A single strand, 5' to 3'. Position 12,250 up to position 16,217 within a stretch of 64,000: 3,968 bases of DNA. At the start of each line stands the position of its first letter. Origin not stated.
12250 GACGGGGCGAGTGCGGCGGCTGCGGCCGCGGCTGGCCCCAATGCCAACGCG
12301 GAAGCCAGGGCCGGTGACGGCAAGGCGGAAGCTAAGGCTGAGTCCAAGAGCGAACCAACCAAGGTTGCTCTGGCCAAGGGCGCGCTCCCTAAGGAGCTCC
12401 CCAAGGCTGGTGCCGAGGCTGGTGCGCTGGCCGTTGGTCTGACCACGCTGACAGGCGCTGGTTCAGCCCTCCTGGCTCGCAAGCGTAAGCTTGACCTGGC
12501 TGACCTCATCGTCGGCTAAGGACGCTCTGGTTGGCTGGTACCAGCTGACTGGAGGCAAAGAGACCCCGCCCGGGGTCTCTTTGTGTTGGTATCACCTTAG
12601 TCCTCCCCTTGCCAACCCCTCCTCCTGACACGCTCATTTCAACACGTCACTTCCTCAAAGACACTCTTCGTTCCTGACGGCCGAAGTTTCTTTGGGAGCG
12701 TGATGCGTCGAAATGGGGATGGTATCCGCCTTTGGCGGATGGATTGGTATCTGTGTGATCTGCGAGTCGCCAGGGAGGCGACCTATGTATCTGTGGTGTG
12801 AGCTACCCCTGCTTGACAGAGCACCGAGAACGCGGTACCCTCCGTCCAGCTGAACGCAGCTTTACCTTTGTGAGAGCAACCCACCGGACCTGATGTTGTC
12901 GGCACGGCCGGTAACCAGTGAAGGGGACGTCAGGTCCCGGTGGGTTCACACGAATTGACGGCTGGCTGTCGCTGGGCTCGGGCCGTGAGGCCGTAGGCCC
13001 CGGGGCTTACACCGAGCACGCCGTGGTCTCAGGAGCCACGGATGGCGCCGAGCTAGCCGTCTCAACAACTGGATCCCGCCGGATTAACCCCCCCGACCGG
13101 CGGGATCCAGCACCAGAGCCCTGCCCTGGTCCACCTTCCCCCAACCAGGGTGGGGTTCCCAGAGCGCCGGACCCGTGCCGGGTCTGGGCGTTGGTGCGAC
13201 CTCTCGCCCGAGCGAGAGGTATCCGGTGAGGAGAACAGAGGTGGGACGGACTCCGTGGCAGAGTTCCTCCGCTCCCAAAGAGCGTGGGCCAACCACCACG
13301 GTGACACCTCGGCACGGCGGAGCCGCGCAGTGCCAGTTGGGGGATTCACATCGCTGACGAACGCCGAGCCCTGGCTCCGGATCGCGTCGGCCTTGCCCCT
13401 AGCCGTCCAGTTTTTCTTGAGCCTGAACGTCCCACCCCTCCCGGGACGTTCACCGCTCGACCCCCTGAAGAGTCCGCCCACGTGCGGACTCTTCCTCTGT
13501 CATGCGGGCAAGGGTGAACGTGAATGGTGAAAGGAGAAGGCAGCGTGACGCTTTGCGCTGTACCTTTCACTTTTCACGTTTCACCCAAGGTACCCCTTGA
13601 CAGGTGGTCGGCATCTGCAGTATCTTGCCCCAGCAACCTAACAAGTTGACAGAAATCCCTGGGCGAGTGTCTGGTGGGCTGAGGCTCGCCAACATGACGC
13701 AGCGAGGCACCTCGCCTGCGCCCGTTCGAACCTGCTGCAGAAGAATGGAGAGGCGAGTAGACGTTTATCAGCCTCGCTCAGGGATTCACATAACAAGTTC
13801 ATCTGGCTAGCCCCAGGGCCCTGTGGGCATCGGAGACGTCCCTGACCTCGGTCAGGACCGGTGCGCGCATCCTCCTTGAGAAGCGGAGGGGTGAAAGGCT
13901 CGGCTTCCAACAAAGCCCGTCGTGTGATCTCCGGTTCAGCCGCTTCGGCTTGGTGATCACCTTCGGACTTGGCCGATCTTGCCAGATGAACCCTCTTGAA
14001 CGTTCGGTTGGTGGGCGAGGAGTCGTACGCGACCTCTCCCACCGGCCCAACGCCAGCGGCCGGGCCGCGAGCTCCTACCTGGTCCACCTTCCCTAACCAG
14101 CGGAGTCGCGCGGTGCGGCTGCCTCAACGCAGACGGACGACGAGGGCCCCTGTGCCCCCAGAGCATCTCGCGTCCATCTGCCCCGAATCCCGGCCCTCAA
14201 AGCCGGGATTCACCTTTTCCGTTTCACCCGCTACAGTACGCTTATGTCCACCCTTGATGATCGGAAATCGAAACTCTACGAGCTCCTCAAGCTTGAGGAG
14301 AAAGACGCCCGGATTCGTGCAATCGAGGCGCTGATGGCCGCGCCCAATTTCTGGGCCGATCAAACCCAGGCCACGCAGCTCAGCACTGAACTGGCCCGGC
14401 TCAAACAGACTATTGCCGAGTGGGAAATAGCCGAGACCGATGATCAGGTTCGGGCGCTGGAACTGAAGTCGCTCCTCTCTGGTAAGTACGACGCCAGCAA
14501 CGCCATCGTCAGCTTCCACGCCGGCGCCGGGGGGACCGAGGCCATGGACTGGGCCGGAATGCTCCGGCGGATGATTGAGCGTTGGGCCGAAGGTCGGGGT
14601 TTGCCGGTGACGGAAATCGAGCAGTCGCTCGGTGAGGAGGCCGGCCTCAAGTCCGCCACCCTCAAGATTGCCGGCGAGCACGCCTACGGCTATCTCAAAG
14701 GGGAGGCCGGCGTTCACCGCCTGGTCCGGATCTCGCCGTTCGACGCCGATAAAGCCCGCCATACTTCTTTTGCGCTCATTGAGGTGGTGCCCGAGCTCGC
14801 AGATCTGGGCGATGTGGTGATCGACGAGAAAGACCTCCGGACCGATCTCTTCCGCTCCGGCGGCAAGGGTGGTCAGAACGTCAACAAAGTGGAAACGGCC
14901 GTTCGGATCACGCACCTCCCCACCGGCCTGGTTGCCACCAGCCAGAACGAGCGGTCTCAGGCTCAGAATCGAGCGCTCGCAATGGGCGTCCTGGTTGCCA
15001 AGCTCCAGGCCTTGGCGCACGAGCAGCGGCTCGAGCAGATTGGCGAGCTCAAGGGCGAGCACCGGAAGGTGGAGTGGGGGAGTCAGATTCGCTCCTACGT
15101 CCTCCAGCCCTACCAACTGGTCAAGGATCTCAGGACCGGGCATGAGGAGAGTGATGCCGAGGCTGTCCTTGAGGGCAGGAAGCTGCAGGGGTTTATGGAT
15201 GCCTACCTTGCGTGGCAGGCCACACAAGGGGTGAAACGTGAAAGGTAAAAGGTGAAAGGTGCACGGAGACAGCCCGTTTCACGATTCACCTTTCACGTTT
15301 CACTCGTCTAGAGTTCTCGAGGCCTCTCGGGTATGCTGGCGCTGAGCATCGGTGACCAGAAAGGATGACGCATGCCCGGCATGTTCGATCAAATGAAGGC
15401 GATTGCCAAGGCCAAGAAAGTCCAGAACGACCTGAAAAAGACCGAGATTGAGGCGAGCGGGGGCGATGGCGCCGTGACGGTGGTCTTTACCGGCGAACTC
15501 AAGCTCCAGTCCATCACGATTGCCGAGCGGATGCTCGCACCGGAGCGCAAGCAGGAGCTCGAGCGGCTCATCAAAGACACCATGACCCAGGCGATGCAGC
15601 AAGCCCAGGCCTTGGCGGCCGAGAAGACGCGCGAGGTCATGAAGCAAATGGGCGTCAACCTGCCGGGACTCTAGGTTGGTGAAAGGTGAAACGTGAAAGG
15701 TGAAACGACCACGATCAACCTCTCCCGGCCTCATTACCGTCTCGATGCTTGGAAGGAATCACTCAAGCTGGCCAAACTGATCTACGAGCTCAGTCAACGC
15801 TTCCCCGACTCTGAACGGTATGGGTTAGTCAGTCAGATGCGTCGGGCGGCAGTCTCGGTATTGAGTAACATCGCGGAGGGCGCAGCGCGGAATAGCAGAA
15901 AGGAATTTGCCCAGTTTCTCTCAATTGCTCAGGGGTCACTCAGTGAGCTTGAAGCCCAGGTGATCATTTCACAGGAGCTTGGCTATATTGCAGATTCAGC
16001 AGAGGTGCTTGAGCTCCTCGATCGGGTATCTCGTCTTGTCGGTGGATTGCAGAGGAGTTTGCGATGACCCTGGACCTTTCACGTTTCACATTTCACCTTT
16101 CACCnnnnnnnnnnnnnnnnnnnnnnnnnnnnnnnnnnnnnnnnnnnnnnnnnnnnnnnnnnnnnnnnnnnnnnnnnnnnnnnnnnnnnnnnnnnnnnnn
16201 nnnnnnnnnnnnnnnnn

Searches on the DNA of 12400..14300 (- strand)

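Call 43: search_rna_families(source=window, start=12400, end=14300, threshold=evalue, max_evalue=10)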
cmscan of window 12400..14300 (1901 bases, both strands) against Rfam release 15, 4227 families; matches with E-value up to 10: 16.
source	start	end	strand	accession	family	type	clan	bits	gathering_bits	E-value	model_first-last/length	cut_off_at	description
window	13069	13162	+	RF02833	Scr3202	Gene; sRNA;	-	29.7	52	0.093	1-95/95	no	Streptomyces RNA 3202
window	13506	13595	-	RF00707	mir-197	Gene; miRNA;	-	24.2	74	0.32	1-75/75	no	mir-197 microRNA precursor family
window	12446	12581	+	RF01400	istR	Gene; antitoxin;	-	22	45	0.12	1-130/130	no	istR Hfq binding RNA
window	13377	13462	+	RF02833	Scr3202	Gene; sRNA;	-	20.3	52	5.5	1-95/95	no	Streptomyces RNA 3202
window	14001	14052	-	RF00707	mir-197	Gene; miRNA;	-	20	74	3.3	1-75/75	no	mir-197 microRNA precursor family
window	13511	13587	-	RF03629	mir-641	Gene; miRNA;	-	19.9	100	1.4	1-98/98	no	mir-641 microRNA precursor family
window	13512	13586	-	RF03405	mir-3200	Gene; miRNA;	-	19.5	79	4.1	1-92/92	no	mir-3200 microRNA precursor family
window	13241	13277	+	RF03486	mir-3940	Gene; miRNA;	-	18.1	84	5.5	1-92/92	no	mir-3940 microRNA precursor family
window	14184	14214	-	RF01772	rnk_pseudo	Cis-reg; leader;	-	17.8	55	6.4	71-100/108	no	Pseudomonas rnk leader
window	13087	13195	+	RF01746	mraW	Cis-reg;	-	16.3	50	5.1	1-107/107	no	mraW RNA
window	13446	13537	+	RF01549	TB8Cs2H1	Gene; snRNA; snoRNA; HACA-box;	-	16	40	6.3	1-65/65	no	Trypanosomatid snoRNA TB8Cs2H1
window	13069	13110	-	RF04141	MIR8622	Gene; miRNA;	-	15.3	197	7.7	1-212/212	no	MIR8622 microRNA precursor family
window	12963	13009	+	RF00603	SNORD23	Gene; snRNA; snoRNA; CD-box;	-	15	64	8.7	60-105/110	no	Small nucleolar RNA SNORD23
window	14186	14211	+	RF01519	CC0196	Gene; sRNA;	-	13.9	35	5.6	33-57/58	no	Caulobacter sRNA CC0196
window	13427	13449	+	RF02791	CcsR1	Gene; sRNA;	-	13.3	65.3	6.3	11-34/83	no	Conserved CCUCCUCCC motif stress-induced RNA 1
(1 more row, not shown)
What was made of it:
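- On Known RNA families (Rfam 15): Around copy A nothing scores better than E=0.09, and nothing lies on the element itself (call 43).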

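Call 65: build_rna_model(alignment_id=A4, structure=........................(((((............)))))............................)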
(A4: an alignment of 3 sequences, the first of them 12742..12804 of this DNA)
Model R1 built from alignment A4 (3 sequences, 74 columns); structure: as given.
model positions 65; base pairs 5; branch points 0; effective number of sequences 2.77; information 0.862 bits per position. Calibrated on 0.2 Mb of random sequence (short: E-values are rough).
structure used (alignment columns):
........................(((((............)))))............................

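Call 66: search_with_rna_model(model_id=R1, source=window, filters=off, max_evalue=10)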
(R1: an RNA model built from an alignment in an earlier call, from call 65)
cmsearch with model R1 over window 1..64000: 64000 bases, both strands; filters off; matches with E-value up to 10: 7.
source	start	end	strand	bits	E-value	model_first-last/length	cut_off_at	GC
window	12742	12806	-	81.1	3.9e-19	1-65/65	no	0.54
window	19512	19575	+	80.1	7.1e-19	1-65/65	no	0.56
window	43478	43547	-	75.5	1.1e-17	1-65/65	no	0.57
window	3650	3677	+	9.7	0.62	25-54/65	no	0.61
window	8419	8438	-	6.5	3.9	25-45/65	no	0.6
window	36711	36723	+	5.2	8.5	1-65/65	no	0.62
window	7492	7509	-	5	9.5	25-42/65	no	0.83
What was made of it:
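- Checked: The next best hit in the window scores 9.7 bits (E=0.6), so there are exactly three copies in 64 kb (call 66).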

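Call 67: search_with_rna_model(model_id=R1, sources=[L005, L006, L007, L008, L009], filters=off, max_evalue=10, show_alignments=3)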
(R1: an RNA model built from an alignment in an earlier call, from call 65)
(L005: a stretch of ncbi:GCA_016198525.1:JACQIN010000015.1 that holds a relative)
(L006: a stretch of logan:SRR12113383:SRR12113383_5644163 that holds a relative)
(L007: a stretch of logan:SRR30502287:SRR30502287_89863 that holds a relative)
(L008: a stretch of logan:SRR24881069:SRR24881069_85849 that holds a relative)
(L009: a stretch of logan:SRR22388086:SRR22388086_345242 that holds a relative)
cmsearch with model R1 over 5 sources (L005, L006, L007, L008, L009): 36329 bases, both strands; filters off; matches with E-value up to 10: 10.
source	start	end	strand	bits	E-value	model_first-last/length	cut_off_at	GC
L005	18314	18343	+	9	0.53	25-52/65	no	0.8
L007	1445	1460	+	6.4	2.4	25-41/65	no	0.69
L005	1295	1334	-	6.2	2.7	25-61/65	no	0.7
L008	2884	2941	+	5.7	3.7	1-65/65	no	0.52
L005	12392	12435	+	5.5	4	1-65/65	no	0.52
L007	1445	1460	-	5.3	4.6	25-41/65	no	0.69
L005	19556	19598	-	5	5.4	1-65/65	no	0.51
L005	17971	18002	+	4.8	6.1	25-52/65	no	0.78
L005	2039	2053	+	4.6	6.8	26-40/65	no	0.67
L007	1157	1180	+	4.1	9.1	25-49/65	no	0.71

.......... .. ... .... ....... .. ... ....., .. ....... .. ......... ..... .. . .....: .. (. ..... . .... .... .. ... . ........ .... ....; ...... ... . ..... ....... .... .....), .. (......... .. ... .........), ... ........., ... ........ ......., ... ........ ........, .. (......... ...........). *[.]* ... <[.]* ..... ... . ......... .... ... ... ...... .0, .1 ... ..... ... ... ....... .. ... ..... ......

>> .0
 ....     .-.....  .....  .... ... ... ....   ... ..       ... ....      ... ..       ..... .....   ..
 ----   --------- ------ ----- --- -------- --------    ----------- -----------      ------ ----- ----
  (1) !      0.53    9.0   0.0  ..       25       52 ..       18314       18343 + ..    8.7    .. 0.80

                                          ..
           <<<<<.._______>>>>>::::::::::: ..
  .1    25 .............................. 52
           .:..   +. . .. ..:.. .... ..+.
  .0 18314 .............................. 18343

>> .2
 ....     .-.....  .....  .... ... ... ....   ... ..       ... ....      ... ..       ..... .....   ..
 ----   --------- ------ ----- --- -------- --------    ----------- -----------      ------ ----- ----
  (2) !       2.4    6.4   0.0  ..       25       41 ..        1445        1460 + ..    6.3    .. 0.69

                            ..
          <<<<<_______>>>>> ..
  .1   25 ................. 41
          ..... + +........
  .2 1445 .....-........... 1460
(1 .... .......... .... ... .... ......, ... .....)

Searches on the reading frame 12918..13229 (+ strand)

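Call 92: search_protein_families(library=pfam, proteins=[window:12918-13229:+], max_evalue=0.01)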
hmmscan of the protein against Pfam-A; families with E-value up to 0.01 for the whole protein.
window:12918-13229:+ (103 aa): 1 family
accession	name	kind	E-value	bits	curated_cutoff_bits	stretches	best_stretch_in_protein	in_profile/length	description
PF16666.10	MAGI_u5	-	0.007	17.3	27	1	56-99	47-88/109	Unstructured region on MAGI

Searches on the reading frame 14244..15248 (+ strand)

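Call 13: search_protein_families(library=pfam, proteins=[window:14244-15248:+])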
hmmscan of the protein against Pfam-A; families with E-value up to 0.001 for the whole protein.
window:14244-15248:+ (334 aa): 3 families
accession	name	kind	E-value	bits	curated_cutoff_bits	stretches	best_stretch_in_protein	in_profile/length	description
PF03462.23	PCRF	-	6.6e-44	150.5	24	1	57-178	68-193/194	PCRF domain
PF00472.26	RF-1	-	1e-35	122.6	35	1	190-297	4-116/116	RF-1 domain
PF16326.10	ABC_tran_CTD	-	0.00015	22.4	32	1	16-60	16-60/69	ABC transporter C-terminal domain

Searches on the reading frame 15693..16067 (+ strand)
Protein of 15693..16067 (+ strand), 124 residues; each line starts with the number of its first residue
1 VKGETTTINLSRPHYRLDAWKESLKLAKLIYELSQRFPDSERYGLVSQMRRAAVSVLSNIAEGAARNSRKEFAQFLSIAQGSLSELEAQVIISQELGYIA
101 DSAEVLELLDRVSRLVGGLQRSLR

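Call 82: search_protein_families(library=pfam, proteins=[window:15693-16067:+], max_evalue=0.0001)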
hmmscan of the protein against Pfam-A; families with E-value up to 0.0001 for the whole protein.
window:15693-16067:+ (124 aa): 2 families
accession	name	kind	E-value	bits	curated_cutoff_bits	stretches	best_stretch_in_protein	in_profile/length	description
PF05635.17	23S_rRNA_IVP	-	5.8e-36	123.4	33.8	1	17-116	3-104/106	23S rRNA-intervening sequence protein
PF22296.2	bAvd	-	1.9e-05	25.6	40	1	25-122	9-106/107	bAvd-like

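Call 83: search_protein_families(library=ncbifam, proteins=[window:15693-16067:+], max_evalue=0.01)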
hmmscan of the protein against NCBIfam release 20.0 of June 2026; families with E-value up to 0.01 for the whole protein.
window:15693-16067:+ (124 aa): 4 families
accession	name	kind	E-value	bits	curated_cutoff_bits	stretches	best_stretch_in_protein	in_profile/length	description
NF008911.0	PRK12275.1-2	subfamily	9.8e-35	119.6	137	1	16-123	6-115/118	hypothetical protein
TIGR02436.1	TIGR02436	subfamily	4.4e-34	117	24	1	20-123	2-108/109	four helix bundle protein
NF008912.0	PRK12275.1-6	subfamily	2.3e-26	92.1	124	1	16-120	5-108/117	hypothetical protein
NF033474.1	DivGenRetAVD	equivalog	0.00014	22.1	80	1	25-118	9-101/104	diversity-generating retroelement protein Avd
